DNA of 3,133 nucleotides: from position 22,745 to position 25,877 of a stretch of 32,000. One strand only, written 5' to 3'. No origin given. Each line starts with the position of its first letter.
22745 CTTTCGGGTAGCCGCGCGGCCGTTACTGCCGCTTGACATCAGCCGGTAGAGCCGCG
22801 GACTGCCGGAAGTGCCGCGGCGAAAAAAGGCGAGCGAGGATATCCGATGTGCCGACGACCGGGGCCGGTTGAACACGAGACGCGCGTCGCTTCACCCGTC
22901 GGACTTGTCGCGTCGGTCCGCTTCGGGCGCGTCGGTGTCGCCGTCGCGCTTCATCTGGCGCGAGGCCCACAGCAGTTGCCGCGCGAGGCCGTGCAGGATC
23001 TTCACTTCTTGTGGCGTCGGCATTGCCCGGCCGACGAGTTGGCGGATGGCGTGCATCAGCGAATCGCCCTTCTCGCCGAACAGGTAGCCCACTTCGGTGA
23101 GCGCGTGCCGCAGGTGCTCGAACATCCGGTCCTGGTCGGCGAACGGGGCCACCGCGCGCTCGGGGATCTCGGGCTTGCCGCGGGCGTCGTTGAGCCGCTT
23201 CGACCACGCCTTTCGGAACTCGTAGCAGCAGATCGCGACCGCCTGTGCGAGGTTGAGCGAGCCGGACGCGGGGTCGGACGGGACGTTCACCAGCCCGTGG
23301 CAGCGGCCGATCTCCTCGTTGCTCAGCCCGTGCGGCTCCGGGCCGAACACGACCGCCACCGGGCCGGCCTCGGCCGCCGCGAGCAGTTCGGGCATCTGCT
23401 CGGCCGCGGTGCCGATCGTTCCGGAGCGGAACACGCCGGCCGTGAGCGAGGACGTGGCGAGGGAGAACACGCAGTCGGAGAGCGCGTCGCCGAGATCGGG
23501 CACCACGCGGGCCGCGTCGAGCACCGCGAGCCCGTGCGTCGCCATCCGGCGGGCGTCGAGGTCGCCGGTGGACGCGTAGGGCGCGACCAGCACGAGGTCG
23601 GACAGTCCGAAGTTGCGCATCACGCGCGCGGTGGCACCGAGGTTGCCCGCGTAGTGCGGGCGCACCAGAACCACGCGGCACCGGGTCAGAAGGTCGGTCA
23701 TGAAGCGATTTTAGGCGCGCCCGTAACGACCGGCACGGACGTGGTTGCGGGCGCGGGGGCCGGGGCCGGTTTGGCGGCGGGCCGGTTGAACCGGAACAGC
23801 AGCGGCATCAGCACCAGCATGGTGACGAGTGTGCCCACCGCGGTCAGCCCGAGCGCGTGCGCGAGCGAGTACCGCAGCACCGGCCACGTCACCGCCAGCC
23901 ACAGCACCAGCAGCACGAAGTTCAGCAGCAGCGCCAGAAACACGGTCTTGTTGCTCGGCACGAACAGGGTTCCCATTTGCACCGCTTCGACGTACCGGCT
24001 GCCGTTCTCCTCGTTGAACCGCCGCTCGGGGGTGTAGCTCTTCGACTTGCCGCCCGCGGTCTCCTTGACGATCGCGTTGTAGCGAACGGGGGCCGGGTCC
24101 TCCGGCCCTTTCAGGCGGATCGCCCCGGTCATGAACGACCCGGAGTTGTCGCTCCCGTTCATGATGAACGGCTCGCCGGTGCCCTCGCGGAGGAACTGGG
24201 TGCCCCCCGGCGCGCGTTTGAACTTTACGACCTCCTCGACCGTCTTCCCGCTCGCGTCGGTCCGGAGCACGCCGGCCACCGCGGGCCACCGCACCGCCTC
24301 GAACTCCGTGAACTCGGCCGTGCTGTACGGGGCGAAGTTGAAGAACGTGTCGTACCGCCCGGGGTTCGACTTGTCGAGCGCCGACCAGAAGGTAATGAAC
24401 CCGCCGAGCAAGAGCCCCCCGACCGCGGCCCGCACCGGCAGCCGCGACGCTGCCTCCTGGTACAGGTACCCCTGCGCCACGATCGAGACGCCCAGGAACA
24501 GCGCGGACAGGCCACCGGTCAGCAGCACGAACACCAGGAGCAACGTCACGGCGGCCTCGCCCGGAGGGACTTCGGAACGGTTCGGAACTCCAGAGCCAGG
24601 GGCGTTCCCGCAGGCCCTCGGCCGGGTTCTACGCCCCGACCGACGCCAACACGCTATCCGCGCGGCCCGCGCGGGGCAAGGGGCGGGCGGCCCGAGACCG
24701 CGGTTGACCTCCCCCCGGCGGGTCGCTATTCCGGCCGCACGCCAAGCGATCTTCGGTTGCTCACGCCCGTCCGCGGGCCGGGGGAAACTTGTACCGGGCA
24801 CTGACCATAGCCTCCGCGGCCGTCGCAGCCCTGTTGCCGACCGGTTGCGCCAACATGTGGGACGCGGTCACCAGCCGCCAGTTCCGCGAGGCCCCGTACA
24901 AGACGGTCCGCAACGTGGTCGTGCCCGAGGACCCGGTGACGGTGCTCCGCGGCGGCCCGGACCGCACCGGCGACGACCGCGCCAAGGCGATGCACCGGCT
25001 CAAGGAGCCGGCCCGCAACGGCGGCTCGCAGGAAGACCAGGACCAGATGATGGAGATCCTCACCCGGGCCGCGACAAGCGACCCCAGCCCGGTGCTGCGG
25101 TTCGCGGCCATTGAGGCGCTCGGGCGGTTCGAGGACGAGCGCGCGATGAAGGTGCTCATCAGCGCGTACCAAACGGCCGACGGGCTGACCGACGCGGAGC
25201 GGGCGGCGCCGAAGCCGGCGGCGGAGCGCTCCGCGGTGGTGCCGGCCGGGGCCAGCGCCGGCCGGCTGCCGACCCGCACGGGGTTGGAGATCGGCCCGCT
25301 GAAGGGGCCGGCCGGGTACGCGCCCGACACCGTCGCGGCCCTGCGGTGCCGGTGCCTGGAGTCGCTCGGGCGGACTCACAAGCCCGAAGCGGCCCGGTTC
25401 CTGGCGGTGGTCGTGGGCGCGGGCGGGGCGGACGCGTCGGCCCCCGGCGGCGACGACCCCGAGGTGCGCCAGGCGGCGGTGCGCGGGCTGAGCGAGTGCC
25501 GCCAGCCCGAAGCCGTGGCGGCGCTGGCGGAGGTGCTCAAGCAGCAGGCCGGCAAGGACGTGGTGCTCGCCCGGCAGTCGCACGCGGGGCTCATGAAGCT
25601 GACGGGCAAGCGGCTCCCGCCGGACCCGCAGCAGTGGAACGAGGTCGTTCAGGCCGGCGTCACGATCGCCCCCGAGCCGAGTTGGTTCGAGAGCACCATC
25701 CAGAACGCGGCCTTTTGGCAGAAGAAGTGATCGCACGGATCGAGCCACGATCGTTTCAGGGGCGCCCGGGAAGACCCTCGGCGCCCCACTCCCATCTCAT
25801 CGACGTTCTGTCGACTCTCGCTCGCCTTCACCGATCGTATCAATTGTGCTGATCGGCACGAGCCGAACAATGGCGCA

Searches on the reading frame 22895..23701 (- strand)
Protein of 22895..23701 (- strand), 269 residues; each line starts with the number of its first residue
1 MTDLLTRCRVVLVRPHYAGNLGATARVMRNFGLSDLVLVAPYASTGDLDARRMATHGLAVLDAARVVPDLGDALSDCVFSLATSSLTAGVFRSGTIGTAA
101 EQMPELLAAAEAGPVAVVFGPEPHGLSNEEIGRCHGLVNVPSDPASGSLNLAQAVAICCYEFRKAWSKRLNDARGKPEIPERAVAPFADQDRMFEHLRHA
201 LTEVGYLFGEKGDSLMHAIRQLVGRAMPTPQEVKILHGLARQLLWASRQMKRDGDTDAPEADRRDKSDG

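Call 12: search_protein_families(library=pfam, proteins=[window:22895-23701:-], max_evalue=0.001)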
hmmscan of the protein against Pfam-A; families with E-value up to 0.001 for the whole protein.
window:22895-23701:- (269 aa): 1 family
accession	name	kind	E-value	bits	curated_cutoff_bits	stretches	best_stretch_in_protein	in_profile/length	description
PF00588.24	SpoU_methylase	-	7.2e-26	91.4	29.7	1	9-160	3-142/142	SpoU rRNA Methylase family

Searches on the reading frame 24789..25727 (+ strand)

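Call 13: search_protein_families(library=pfam, proteins=[window:24789-25727:+], max_evalue=0.001)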
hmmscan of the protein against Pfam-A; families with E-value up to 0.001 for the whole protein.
window:24789-25727:+ (313 aa): 3 families
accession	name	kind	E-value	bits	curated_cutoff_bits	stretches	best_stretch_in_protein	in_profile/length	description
PF13646.12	HEAT_2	-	4.4e-14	53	27.7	2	86-131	31-75/88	HEAT repeats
PF03130.22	HEAT_PBS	-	1.4e-07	31.7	20.9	0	226-251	1-26/27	PBS lyase HEAT-like repeat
PF02985.28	HEAT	-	2.6e-06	27.6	23.5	0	88-114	2-27/31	HEAT repeat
